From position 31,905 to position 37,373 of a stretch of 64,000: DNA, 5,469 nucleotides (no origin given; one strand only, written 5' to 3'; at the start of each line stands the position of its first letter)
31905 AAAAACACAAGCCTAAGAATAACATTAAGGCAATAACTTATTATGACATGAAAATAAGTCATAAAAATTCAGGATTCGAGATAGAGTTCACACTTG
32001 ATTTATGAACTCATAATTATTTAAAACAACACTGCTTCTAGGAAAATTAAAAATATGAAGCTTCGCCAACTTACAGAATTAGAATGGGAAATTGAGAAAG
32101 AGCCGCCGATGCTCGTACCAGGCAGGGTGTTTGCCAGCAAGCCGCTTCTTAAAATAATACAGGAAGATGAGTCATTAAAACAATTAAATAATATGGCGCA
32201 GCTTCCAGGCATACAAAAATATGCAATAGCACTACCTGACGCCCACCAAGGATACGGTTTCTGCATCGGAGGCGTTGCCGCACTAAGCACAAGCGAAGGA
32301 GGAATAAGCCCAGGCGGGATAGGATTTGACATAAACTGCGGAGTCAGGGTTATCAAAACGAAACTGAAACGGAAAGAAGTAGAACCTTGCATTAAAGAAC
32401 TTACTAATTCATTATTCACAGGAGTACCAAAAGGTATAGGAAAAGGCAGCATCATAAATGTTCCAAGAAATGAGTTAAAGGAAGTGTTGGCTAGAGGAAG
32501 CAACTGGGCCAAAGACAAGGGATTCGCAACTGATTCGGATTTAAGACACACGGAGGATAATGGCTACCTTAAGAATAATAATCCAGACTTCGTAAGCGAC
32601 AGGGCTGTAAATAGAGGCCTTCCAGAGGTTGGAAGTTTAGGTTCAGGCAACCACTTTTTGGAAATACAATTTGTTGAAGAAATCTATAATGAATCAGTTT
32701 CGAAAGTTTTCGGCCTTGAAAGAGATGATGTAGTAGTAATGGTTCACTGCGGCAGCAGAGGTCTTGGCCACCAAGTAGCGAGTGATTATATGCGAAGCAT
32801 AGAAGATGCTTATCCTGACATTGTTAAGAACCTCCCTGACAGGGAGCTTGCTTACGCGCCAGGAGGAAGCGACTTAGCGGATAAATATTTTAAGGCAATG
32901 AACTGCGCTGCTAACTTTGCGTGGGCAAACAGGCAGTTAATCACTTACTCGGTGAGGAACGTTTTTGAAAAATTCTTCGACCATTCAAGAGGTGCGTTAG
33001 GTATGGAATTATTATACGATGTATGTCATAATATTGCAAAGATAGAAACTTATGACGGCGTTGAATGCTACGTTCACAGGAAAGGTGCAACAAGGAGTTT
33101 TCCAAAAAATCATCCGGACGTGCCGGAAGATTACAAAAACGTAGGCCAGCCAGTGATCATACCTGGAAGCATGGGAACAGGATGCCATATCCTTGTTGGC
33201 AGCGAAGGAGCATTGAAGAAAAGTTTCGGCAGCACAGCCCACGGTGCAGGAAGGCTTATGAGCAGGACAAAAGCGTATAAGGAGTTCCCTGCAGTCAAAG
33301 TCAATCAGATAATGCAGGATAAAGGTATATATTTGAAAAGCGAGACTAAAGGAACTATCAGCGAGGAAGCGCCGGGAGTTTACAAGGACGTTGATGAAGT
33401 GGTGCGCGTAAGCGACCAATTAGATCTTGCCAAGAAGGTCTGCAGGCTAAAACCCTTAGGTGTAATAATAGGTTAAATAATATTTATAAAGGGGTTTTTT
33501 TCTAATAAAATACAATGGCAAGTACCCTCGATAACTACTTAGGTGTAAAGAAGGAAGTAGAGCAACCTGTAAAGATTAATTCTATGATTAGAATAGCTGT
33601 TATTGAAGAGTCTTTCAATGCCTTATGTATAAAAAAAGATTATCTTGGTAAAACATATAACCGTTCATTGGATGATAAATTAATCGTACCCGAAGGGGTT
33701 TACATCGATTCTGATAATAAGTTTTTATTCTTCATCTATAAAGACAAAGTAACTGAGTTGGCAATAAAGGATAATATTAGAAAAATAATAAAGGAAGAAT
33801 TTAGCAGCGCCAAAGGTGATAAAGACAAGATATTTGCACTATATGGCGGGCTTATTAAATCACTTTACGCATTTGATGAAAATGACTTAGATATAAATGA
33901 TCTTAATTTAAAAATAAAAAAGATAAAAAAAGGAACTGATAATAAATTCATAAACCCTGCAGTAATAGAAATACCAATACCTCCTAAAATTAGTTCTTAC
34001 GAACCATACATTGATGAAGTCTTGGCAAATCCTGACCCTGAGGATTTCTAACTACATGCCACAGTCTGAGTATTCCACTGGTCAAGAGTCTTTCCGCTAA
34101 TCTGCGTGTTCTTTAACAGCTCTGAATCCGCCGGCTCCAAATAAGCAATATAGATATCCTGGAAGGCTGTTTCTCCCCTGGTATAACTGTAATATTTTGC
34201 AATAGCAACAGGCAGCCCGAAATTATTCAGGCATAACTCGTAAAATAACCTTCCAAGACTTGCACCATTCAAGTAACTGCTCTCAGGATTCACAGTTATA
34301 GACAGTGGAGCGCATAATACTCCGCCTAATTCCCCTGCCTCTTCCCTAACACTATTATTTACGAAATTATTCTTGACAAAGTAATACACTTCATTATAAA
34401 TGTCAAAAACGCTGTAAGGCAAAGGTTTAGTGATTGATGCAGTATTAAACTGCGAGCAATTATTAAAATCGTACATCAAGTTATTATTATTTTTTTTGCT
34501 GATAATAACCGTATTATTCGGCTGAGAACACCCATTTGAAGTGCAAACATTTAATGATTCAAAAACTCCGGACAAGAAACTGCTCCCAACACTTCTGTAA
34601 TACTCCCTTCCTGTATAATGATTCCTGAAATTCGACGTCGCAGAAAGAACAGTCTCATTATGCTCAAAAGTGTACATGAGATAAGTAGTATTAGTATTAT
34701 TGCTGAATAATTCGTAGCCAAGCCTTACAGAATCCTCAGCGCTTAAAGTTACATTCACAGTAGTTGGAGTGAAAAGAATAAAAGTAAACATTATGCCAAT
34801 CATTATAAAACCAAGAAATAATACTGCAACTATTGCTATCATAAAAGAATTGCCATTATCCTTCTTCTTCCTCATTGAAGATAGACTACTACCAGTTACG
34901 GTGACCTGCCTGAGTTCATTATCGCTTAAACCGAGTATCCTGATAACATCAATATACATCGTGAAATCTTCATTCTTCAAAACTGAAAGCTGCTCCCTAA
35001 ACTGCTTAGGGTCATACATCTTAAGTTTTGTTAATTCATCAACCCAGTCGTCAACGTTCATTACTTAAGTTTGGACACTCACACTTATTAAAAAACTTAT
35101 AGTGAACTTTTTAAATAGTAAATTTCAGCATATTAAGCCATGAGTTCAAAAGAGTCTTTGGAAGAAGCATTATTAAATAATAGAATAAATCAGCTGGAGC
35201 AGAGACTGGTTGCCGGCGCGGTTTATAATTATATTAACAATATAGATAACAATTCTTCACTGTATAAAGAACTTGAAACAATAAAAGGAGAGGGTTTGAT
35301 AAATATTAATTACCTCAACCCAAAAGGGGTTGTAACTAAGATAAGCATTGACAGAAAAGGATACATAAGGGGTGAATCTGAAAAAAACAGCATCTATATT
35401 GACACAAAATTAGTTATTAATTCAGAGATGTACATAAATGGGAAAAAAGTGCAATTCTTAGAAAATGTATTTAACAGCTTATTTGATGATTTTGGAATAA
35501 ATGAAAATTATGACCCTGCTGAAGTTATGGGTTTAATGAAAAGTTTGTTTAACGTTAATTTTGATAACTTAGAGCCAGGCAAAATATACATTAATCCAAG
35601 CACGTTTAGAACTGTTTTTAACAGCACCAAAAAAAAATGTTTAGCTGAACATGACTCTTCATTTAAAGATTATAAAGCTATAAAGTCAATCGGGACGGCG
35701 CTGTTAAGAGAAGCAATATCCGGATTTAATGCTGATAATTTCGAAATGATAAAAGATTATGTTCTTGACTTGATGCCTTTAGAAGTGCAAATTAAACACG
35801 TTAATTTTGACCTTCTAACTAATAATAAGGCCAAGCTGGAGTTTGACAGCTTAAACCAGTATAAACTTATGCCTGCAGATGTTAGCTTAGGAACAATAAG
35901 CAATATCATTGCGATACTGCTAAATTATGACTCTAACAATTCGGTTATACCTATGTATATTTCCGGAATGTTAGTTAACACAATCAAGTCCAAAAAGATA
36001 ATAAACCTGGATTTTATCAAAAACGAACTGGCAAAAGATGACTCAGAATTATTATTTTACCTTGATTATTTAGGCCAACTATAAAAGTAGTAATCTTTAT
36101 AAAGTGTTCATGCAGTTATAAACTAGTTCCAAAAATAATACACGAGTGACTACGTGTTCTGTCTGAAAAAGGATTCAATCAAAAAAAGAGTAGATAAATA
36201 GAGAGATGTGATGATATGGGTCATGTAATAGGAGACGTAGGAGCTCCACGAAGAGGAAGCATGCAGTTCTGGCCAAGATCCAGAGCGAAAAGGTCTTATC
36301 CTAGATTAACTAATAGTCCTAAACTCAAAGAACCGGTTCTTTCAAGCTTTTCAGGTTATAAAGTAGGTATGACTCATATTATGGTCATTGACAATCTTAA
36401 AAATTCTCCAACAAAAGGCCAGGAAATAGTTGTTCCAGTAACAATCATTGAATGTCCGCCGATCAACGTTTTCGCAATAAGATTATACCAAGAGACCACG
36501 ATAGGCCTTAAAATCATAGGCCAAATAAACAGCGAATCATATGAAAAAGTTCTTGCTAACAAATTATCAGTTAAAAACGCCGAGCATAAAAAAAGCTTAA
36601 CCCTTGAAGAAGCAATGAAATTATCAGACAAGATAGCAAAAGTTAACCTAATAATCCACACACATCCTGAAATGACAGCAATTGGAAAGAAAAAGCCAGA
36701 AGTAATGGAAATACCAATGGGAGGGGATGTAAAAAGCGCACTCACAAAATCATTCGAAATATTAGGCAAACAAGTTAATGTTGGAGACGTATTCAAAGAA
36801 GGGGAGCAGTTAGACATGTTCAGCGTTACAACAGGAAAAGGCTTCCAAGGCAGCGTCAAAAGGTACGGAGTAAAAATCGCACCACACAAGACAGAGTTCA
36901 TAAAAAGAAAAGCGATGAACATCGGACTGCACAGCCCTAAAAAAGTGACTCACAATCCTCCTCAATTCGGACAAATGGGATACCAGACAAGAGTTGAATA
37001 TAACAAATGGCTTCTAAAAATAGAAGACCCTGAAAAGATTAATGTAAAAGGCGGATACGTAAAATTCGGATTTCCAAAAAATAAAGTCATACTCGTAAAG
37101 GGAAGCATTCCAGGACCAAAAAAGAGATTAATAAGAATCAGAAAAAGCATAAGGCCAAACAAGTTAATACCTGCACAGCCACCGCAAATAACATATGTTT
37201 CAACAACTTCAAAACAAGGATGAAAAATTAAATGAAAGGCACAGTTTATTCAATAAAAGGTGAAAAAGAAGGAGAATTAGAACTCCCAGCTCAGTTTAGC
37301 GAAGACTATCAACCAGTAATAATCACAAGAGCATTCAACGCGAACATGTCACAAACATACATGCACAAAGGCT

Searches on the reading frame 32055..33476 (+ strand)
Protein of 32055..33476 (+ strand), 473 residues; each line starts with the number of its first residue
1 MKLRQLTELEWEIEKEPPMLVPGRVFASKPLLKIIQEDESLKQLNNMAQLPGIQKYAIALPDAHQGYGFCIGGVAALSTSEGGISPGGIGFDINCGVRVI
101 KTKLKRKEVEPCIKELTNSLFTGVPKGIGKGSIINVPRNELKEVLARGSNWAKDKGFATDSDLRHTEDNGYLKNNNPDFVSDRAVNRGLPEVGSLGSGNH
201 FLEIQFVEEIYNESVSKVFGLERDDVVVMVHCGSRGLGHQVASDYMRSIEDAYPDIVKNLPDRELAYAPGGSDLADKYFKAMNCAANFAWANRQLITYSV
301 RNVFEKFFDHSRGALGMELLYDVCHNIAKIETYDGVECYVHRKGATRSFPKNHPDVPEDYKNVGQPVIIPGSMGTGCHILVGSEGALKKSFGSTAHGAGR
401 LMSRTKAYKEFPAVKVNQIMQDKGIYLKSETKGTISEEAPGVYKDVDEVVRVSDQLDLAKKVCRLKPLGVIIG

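Call 91: search_protein_families(library=pfam, proteins=[window:32055-33476:+], max_evalue=0.0001)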
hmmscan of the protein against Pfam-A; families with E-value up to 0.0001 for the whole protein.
window:32055-33476:+ (473 aa): 1 family
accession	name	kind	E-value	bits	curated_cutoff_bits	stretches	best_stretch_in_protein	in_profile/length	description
PF01139.22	RtcB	-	5.7e-160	533.6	27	1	43-471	1-424/426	tRNA-splicing ligase RtcB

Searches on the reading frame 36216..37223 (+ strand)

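Call 91: search_protein_families(library=pfam, proteins=[window:36216-37223:+], max_evalue=0.0001)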
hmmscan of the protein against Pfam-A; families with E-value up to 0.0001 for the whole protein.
window:36216-37223:+ (335 aa): 1 family
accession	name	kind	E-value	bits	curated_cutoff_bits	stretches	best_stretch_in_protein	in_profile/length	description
PF00297.29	Ribosomal_L3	-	6.4e-67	226.6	22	1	9-335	7-369/369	Ribosomal protein L3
